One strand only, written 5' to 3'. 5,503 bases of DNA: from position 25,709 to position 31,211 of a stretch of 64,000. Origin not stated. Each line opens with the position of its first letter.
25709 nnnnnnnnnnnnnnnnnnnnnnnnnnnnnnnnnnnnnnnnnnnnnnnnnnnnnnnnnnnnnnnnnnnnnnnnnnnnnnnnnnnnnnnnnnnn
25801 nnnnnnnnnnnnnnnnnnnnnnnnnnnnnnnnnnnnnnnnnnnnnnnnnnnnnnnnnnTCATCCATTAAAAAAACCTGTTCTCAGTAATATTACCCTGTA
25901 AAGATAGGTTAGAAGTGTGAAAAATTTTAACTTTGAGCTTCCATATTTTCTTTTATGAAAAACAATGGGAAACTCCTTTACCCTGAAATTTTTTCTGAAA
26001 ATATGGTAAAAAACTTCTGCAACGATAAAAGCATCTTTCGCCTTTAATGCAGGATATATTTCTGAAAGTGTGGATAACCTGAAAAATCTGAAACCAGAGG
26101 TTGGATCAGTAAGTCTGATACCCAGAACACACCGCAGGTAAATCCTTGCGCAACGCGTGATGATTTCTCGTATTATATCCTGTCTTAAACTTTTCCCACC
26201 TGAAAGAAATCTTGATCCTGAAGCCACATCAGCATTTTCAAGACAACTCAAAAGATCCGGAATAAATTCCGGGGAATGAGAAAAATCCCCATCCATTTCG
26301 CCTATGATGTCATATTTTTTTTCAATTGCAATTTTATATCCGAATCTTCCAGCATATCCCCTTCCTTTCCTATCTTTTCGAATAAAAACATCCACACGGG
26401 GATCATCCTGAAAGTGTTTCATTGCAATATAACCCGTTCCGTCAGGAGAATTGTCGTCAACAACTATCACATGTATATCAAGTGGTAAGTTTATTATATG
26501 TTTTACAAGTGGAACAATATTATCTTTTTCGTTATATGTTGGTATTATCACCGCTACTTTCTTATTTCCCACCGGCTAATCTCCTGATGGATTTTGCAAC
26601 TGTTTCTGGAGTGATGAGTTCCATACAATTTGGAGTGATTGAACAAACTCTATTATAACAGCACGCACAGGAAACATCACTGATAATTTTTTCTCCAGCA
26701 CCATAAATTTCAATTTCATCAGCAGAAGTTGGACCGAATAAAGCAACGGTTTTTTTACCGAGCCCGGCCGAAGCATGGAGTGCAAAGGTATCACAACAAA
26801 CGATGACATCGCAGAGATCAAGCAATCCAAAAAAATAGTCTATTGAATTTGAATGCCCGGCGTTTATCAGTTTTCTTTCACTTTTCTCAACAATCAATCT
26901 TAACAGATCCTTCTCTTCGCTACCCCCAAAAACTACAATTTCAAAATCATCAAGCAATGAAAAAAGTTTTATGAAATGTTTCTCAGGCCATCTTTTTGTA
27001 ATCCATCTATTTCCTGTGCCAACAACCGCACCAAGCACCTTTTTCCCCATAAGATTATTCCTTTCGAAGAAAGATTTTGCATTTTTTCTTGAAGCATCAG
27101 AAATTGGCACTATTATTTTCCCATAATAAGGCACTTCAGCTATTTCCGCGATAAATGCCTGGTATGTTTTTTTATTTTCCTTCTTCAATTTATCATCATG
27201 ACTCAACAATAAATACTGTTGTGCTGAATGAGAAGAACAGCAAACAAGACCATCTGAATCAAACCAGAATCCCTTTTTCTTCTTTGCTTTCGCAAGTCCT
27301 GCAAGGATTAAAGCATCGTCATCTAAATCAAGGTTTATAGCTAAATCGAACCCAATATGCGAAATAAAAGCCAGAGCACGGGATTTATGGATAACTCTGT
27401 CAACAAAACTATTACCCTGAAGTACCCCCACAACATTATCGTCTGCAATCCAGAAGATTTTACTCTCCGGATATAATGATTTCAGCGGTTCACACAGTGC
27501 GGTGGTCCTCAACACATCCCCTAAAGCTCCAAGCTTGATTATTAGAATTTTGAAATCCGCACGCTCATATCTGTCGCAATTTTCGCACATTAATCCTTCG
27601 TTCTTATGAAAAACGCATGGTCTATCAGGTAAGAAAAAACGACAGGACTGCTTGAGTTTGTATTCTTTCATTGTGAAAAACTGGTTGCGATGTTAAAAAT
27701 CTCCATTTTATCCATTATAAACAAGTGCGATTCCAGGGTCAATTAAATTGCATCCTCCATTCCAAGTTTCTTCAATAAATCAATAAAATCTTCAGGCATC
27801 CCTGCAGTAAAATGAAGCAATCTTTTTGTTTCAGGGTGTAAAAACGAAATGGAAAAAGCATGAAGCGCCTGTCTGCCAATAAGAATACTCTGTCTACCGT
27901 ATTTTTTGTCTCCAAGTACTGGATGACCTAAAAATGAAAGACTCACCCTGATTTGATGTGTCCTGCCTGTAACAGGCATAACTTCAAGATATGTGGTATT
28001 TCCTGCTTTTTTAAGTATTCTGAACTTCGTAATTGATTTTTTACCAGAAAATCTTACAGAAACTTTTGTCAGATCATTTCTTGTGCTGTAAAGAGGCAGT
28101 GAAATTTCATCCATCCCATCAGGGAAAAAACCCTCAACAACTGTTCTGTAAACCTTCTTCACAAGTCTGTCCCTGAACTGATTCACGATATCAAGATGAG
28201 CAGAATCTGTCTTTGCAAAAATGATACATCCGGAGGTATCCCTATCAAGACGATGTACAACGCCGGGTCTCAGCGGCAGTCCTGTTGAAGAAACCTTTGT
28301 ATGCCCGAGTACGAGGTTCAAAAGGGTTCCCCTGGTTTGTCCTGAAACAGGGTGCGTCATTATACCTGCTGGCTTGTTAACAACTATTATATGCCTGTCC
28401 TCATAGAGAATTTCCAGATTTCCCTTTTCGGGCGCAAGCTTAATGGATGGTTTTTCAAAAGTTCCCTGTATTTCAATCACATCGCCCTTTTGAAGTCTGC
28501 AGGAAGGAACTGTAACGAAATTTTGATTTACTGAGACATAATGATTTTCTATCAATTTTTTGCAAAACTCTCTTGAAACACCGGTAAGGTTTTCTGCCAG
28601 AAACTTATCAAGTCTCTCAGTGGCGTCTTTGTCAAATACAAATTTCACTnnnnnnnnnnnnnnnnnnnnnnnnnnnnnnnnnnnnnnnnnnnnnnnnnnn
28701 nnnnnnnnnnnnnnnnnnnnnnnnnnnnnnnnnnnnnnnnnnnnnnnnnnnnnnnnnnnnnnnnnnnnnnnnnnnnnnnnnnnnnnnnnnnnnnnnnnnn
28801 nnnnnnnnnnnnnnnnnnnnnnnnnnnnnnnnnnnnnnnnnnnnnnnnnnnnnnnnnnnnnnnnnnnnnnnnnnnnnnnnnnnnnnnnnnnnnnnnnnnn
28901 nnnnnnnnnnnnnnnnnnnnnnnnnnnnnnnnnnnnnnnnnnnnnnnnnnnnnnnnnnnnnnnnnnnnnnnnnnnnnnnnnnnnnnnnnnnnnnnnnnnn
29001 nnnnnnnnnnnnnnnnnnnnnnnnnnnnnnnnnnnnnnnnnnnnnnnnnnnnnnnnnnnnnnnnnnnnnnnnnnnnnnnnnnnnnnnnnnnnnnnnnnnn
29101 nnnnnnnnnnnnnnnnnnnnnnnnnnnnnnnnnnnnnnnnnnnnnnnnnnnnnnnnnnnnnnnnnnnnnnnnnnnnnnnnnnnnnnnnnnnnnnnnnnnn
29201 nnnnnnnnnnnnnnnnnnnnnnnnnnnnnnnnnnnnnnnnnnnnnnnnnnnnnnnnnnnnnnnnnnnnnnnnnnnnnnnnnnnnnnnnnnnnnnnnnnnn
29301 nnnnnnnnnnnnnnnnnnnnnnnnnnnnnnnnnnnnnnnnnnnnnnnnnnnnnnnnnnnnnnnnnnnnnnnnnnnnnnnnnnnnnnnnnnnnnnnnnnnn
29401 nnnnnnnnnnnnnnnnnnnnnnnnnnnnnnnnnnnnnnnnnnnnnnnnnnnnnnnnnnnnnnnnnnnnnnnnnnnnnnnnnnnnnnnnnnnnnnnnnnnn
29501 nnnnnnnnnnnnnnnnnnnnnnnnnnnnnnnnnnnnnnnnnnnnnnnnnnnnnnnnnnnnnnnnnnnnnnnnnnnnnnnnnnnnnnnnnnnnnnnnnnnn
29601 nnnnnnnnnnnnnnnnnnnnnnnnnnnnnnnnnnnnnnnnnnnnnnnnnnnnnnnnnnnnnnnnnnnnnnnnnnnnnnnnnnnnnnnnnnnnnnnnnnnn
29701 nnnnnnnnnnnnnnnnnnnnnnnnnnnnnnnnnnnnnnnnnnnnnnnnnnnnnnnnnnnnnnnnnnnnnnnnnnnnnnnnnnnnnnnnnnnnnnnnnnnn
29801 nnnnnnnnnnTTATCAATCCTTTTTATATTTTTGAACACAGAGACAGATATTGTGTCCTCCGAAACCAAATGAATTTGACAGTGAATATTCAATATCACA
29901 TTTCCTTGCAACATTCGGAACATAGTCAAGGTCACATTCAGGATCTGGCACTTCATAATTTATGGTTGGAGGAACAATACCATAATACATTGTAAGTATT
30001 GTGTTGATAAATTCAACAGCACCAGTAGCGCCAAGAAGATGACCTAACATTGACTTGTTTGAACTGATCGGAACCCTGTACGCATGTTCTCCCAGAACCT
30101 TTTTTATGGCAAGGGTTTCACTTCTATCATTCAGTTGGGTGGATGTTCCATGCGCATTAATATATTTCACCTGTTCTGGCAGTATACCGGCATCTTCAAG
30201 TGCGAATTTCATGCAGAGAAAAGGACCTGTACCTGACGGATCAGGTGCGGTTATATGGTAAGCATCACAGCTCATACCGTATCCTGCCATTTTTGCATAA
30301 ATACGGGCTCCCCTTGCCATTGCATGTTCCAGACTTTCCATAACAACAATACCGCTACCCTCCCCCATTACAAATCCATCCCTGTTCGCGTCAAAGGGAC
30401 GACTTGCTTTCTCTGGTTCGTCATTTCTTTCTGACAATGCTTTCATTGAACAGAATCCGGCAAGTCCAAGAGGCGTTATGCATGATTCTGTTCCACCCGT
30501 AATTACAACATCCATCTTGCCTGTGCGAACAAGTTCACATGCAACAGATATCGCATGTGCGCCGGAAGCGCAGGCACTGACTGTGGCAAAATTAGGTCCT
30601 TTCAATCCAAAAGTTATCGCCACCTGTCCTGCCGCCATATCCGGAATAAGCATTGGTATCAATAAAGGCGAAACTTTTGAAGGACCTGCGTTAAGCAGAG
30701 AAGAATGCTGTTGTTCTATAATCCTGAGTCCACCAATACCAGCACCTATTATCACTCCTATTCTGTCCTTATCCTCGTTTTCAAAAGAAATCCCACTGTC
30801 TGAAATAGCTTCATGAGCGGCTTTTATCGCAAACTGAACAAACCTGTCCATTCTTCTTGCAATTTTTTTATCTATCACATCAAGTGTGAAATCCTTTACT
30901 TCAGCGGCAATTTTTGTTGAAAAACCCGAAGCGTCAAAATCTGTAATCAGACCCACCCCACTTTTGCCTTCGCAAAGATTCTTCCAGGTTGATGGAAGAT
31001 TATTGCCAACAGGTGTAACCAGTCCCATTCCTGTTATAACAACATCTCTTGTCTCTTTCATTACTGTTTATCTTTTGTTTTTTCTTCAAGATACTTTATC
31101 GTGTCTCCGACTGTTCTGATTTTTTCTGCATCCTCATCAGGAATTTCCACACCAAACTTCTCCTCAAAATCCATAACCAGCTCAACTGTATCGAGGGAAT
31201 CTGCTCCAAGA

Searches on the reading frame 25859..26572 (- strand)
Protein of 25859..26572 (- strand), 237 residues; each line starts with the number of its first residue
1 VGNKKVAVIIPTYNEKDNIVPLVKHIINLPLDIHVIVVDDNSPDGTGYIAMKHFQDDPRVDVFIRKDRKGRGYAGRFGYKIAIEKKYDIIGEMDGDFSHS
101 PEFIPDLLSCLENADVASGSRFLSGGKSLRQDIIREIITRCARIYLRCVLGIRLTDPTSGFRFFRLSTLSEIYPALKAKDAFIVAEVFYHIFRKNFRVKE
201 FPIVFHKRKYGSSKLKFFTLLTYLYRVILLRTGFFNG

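Call 60: search_protein_families(library=pfam, proteins=[window:25859-26572:-], max_evalue=0.00001)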
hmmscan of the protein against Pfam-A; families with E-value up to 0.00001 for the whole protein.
window:25859-26572:- (237 aa): 1 family
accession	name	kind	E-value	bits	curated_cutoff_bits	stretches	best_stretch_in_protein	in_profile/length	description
PF00535.33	Glycos_transf_2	-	1.6e-24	87.1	23.3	1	8-171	2-166/168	Glycosyl transferase family 2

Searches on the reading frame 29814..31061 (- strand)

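Call 60: search_protein_families(library=pfam, proteins=[window:29814-31061:-], max_evalue=0.00001)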
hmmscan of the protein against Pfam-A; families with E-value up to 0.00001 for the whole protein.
window:29814-31061:- (415 aa): 3 families
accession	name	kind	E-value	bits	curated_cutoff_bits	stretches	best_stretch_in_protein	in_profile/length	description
PF00109.32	ketoacyl-synt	-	8e-64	216.1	20.8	1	5-247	2-252/252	Beta-ketoacyl synthase, N-terminal domain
PF02801.28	Ketoacyl-synt_C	-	9.2e-39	132.6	20.8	1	255-370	1-119/119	Beta-ketoacyl synthase, C-terminal domain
PF00108.29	Thiolase_N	-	8.9e-06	25.7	26.4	0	146-193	65-114/260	Thiolase, N-terminal domain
